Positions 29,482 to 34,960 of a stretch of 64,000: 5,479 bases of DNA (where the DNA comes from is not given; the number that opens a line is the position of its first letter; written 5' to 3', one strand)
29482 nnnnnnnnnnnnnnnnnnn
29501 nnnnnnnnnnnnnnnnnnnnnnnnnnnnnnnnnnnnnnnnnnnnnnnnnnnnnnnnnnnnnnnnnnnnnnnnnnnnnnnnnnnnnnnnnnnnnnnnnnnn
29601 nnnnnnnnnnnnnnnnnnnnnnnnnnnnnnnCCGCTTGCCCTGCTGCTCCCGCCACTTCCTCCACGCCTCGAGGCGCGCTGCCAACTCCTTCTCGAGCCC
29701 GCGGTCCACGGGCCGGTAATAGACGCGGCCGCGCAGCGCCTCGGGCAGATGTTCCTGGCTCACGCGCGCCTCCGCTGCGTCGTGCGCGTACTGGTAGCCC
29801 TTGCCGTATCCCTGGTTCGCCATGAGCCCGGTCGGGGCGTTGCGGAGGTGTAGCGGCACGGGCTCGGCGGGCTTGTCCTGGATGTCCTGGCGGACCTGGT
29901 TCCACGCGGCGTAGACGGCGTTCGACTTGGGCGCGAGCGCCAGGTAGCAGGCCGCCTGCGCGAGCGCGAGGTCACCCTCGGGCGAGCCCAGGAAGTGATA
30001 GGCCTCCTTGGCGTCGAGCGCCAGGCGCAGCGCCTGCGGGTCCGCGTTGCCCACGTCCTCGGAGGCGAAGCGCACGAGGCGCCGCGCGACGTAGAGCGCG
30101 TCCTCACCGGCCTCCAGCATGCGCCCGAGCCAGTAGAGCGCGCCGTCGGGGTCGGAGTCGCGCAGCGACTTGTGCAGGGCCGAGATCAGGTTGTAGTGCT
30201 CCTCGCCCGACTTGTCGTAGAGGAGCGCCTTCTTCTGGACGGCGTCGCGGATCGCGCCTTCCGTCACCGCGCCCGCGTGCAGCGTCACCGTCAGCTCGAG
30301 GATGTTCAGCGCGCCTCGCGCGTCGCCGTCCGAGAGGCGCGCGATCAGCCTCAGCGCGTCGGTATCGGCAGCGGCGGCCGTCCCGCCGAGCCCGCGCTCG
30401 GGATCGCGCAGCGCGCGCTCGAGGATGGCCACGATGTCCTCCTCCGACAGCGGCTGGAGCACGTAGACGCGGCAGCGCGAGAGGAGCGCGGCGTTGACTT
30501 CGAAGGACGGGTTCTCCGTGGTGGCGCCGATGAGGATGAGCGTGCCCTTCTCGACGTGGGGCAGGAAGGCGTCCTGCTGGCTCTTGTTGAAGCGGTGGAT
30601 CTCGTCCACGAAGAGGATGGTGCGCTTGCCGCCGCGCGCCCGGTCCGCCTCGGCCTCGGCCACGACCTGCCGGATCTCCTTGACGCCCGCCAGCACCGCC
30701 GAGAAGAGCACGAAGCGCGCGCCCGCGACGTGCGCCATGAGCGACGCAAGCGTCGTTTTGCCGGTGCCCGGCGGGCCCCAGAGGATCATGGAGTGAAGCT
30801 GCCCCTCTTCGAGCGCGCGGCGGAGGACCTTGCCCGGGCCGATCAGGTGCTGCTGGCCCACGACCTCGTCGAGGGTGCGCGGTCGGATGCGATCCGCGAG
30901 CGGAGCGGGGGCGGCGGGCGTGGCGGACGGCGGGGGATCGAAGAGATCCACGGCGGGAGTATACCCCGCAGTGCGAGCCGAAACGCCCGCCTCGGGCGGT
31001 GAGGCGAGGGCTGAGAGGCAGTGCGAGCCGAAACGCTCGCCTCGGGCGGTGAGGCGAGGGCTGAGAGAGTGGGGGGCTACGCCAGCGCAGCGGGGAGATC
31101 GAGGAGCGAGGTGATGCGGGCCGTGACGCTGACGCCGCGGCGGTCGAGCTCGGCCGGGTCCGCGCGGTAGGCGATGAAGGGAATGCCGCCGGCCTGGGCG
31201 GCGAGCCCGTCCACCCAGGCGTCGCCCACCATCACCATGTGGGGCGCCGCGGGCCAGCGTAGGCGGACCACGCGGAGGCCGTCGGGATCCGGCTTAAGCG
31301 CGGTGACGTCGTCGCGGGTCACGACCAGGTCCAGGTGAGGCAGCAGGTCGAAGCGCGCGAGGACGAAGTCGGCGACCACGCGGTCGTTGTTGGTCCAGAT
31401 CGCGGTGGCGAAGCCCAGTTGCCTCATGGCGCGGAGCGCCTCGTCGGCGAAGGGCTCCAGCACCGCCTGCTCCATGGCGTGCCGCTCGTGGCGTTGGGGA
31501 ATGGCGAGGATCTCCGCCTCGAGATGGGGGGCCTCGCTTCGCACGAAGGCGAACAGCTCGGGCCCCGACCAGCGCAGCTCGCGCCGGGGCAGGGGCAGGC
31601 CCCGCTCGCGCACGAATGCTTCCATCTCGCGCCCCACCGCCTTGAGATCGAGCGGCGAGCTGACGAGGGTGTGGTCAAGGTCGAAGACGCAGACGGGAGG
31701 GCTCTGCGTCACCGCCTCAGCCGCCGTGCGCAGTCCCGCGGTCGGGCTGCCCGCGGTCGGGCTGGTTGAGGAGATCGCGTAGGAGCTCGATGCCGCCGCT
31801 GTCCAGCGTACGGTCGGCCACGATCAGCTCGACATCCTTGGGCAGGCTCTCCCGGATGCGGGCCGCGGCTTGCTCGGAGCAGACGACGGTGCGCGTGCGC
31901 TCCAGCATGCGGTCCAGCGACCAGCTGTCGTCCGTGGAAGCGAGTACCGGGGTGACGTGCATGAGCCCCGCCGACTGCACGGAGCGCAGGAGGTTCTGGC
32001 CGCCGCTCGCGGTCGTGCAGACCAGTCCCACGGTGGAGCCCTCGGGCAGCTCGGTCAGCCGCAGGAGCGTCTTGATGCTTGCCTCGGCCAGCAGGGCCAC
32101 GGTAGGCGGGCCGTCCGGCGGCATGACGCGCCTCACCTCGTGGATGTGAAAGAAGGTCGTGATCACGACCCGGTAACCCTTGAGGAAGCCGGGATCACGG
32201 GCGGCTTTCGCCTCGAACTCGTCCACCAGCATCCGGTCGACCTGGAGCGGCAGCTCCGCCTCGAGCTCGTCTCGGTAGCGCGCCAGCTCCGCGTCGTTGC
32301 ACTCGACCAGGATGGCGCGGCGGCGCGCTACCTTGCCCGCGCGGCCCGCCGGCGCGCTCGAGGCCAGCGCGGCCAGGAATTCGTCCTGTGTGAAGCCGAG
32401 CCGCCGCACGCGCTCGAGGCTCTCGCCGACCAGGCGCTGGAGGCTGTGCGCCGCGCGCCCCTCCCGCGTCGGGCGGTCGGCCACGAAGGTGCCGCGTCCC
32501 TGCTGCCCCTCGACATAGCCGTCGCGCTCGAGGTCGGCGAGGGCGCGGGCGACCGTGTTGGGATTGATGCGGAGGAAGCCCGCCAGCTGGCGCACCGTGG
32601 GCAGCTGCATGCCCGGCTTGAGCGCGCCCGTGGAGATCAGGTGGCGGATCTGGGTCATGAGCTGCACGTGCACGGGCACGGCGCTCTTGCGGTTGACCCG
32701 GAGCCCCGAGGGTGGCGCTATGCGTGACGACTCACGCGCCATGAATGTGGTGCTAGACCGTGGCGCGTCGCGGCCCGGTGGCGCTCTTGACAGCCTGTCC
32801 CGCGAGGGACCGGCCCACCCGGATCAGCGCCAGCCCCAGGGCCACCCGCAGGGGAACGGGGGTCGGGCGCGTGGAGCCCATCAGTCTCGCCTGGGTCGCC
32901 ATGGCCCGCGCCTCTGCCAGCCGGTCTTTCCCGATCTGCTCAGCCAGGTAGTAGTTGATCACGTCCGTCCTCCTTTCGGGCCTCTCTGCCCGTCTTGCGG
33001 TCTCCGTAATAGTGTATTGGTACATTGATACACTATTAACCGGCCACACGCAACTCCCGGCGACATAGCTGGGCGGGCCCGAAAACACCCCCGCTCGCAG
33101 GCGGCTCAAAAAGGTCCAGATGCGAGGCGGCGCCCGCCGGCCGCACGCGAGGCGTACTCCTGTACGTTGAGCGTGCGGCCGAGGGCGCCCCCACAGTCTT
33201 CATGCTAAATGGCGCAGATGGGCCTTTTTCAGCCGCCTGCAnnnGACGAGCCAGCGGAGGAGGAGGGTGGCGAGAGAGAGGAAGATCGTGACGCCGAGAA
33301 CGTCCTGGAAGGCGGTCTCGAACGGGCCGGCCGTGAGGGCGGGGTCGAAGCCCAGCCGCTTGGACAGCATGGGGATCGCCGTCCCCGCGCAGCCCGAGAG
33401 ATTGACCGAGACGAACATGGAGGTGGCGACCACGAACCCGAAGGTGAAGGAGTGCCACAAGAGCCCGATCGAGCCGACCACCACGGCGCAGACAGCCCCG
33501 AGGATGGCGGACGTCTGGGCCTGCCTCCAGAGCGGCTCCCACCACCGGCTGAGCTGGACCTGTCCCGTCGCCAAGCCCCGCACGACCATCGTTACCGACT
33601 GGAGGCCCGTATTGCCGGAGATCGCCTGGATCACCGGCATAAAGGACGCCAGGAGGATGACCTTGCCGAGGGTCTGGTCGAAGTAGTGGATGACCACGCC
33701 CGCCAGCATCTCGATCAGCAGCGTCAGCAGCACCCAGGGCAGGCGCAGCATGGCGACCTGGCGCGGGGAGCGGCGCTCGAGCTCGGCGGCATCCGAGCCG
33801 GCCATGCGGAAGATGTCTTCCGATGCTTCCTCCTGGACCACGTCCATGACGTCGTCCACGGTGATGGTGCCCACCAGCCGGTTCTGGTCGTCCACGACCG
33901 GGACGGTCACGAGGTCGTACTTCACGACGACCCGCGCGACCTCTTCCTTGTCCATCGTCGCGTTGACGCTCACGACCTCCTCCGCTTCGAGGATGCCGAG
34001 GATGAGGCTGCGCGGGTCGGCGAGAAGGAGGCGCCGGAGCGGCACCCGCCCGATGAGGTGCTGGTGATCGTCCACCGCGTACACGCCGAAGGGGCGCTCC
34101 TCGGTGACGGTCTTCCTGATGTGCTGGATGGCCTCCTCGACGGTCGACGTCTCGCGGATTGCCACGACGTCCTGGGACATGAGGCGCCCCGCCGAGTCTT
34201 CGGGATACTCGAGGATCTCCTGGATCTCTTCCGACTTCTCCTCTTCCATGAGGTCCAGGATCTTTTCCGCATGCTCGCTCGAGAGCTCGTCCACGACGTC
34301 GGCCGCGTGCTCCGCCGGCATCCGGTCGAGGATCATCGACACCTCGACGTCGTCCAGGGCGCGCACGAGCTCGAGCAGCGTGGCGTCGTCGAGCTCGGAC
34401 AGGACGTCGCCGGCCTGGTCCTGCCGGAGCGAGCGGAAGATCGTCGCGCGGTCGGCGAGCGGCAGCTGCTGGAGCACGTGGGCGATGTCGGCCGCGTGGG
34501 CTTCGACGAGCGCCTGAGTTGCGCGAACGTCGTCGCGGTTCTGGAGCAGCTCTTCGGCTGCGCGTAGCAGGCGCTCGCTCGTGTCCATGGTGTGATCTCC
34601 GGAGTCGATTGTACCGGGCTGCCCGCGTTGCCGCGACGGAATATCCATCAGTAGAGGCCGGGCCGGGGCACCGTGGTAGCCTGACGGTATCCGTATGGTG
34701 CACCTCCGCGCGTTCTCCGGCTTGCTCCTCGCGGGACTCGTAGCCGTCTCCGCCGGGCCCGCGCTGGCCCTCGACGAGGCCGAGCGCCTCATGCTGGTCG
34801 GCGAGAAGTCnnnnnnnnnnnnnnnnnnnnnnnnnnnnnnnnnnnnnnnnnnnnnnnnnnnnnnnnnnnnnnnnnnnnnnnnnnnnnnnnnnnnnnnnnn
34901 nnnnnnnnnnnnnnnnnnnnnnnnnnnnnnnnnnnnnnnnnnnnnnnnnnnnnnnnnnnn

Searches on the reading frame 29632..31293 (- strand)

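Call 31: search_protein_families(library=pfam, proteins=[window:29632-31293:-], max_evalue=0.00001)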
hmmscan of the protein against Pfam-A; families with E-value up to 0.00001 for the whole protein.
window:29632-31293:- (554 aa): 6 families
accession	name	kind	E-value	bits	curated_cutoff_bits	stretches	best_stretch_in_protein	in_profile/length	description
PF12002.13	MgsA_C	-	2.6e-65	219.8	27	1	380-544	2-166/167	MgsA AAA+ ATPase C terminal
PF16193.11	AAA_assoc_2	-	2.7e-23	82.4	34.3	1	307-378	5-81/81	AAA C-terminal domain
PF00004.35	AAA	-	1.2e-16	61.8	21.2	1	169-279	1-128/131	ATPase family associated with various cellular activities (AAA)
PF05496.18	RuvB_N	-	1.9e-12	47.7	27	1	136-259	1-121/159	Holliday junction DNA helicase RuvB P-loop domain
PF07728.20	AAA_5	-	2.3e-06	28.1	22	0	169-257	2-100/139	AAA domain (dynein-related subfamily)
PF13191.12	AAA_16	-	4.8e-06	27.6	32.6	0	160-193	18-52/167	AAA ATPase domain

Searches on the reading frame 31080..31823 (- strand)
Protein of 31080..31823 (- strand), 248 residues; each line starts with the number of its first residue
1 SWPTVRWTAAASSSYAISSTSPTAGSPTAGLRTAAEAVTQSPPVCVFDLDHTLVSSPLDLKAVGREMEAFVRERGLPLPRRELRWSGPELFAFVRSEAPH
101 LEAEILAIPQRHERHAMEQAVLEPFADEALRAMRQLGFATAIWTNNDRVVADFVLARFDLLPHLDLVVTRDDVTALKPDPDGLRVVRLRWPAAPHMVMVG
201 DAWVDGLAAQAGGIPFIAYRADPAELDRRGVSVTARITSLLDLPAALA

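Call 31: search_protein_families(library=pfam, proteins=[window:31080-31823:-], max_evalue=0.00001)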
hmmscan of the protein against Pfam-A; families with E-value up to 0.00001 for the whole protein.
window:31080-31823:- (248 aa): 2 families
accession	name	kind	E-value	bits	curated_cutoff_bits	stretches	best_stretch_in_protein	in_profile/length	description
PF00702.32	Hydrolase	-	3.7e-15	57.3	26.4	1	44-213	3-191/191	haloacid dehalogenase-like hydrolase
PF13419.12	HAD_2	-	5e-14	53.2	23.8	1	46-218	2-177/178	Haloacid dehalogenase-like hydrolase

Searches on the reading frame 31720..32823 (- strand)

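Call 31: search_protein_families(library=pfam, proteins=[window:31720-32823:-], max_evalue=0.00001)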
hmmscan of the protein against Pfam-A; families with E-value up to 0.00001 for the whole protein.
window:31720-32823:- (368 aa): 1 family
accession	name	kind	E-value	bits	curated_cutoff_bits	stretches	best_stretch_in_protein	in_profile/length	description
PF00392.27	GntR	-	5.5e-17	61.6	27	1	55-114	5-64/64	Bacterial regulatory proteins, gntR family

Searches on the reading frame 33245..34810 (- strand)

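Call 31: search_protein_families(library=pfam, proteins=[window:33245-34810:-], max_evalue=0.00001)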
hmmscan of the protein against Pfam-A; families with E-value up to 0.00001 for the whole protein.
window:33245-34810:- (522 aa): 3 families
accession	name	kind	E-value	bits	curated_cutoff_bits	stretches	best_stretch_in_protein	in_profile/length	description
PF01769.21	MgtE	-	2.2e-32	112.4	27.6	1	391-512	1-124/125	Divalent cation transporter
PF03448.22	MgtE_N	-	4.2e-25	88.7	25.9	1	105-205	2-102/102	MgtE intracellular N domain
PF00571.33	CBS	-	3.8e-13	50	24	1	277-326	7-56/57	CBS domain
